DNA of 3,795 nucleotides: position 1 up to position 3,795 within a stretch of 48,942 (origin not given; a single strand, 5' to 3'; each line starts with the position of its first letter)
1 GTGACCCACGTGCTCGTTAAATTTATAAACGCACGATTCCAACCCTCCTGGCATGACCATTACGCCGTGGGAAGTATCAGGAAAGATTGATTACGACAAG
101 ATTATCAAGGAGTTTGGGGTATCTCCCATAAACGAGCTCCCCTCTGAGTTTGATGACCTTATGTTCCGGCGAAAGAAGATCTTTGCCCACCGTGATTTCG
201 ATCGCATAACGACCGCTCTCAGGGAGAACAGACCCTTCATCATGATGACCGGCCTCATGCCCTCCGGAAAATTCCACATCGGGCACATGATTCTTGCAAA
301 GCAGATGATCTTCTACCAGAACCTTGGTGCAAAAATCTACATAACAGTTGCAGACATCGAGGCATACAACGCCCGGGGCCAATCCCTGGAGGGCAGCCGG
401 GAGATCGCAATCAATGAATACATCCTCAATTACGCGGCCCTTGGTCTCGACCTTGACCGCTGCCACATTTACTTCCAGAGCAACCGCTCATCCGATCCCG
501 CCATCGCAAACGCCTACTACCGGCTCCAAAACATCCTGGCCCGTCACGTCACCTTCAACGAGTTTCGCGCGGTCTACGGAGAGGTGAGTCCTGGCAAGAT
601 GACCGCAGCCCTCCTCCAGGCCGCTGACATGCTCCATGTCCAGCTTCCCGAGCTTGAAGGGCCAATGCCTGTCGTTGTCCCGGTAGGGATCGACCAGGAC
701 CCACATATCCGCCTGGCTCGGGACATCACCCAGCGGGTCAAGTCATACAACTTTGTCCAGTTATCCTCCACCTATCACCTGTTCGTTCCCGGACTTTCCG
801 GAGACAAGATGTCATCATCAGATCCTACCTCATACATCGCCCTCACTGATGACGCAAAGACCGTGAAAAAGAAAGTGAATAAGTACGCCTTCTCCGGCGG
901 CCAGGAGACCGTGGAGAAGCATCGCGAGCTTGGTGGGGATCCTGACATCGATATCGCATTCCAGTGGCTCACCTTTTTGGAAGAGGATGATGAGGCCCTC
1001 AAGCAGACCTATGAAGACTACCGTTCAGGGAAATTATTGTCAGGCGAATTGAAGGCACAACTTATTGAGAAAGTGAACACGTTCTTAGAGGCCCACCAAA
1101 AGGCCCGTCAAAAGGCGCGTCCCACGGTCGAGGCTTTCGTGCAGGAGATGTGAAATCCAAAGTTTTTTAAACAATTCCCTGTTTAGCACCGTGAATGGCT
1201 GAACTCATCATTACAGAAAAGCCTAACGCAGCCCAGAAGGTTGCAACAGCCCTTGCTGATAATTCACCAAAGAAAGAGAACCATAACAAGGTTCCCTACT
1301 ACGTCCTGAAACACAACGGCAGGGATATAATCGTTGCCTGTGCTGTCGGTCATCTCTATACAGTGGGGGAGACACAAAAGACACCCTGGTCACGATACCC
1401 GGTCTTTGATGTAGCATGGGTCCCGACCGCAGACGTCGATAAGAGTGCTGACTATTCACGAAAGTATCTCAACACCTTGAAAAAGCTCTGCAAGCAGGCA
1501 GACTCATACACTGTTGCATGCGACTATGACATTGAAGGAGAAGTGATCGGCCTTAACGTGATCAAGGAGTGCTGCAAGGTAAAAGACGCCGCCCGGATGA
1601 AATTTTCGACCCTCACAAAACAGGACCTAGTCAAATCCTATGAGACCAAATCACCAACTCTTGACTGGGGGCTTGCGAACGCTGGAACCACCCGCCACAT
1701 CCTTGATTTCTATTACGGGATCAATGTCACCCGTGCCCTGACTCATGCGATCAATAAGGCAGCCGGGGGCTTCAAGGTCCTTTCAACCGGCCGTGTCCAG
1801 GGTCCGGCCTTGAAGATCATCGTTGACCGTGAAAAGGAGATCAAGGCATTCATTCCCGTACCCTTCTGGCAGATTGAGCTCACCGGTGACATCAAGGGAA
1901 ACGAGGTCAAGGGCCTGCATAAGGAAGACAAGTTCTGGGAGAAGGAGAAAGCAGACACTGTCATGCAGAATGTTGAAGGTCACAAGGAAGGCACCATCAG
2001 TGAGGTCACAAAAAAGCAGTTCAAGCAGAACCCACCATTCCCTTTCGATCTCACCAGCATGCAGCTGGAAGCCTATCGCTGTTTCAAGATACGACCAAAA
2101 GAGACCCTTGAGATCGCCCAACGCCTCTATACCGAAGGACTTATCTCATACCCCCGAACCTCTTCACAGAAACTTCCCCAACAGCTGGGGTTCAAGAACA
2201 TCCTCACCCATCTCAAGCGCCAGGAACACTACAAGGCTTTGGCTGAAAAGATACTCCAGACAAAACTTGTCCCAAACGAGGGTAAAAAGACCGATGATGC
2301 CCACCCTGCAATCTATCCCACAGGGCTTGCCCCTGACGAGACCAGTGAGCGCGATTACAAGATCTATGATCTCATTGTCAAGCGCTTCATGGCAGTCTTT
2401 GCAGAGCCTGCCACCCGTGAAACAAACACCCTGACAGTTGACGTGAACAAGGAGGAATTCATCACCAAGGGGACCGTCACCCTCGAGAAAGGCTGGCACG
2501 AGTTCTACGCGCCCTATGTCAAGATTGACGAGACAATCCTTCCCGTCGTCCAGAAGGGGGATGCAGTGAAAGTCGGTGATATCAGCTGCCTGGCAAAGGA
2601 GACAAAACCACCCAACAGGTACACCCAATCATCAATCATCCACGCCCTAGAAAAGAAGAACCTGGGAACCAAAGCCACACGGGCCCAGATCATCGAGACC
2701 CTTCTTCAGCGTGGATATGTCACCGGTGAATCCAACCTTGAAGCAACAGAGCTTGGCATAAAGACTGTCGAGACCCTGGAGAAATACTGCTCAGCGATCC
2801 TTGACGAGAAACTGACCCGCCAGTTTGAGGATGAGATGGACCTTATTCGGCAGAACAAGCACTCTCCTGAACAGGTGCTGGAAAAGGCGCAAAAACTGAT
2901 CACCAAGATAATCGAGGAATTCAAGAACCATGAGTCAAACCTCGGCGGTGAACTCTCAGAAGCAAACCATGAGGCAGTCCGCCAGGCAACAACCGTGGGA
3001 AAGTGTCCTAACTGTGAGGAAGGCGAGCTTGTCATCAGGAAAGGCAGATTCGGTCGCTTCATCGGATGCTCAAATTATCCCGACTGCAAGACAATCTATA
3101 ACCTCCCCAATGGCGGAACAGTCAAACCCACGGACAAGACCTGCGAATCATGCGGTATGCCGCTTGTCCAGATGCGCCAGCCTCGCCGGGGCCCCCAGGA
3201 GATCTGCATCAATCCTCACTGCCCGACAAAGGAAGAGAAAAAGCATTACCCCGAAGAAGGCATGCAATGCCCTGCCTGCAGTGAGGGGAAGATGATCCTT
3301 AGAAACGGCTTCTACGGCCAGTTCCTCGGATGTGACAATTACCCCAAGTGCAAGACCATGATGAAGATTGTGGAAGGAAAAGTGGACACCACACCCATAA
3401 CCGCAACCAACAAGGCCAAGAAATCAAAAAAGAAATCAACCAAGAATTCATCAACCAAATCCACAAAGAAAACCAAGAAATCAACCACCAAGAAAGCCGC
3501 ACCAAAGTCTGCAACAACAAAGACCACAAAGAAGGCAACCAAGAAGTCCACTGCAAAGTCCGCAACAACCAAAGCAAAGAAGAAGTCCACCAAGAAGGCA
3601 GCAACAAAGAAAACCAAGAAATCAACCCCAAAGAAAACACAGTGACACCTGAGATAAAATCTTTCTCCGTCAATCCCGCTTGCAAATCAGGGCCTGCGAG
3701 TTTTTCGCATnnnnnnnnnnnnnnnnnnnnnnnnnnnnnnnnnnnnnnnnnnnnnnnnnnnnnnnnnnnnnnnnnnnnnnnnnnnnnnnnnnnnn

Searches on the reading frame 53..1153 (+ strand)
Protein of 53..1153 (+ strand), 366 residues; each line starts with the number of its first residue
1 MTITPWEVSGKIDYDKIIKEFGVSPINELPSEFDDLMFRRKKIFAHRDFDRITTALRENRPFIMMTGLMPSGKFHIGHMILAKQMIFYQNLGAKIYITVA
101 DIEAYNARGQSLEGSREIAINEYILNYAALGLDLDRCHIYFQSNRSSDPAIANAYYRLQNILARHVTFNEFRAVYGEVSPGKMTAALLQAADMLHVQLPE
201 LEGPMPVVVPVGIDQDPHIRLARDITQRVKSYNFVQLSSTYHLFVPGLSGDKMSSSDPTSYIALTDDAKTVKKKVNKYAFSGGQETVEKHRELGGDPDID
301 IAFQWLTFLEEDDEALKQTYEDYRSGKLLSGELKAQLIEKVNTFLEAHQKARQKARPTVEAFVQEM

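Call 3: search_protein_families(library=pfam, proteins=[window:53-1153:+], max_evalue=1)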
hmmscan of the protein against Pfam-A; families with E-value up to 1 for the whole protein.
window:53-1153:+ (366 aa): 1 family
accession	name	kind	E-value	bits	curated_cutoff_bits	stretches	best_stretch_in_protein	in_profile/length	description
PF00579.31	tRNA-synt_1b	-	1e-43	150.2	21.1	1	58-346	2-292/292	tRNA synthetases class I (W and Y)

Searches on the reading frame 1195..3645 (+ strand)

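Call 3: search_protein_families(library=pfam, proteins=[window:1195-3645:+], max_evalue=1)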
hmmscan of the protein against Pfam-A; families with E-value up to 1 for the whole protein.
window:1195-3645:+ (816 aa): 6 families
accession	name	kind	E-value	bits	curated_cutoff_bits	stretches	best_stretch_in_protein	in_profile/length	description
PF01131.25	Topoisom_bac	-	9.5e-125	417.2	35.1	1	157-562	3-410/411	DNA topoisomerase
PF01396.24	Zn_ribbon_Top1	-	7.2e-28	96.5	32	2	601-639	1-38/39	Topoisomerase DNA binding C4 zinc finger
PF01751.28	Toprim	-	6.7e-09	36.2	23.1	1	3-138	1-94/96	Toprim domain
PF08063.17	Zn_ribbon_PADR1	-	0.013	15.7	25.1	1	601-618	2-19/42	PADR1 domain, zinc ribbon fold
PF05191.20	ADK_lid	-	0.055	13.8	26.6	1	629-659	5-33/36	Adenylate kinase, active site lid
PF12243.14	CTK3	-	0.097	13.2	23.7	0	476-514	40-78/124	CTD kinase subunit gamma CTK3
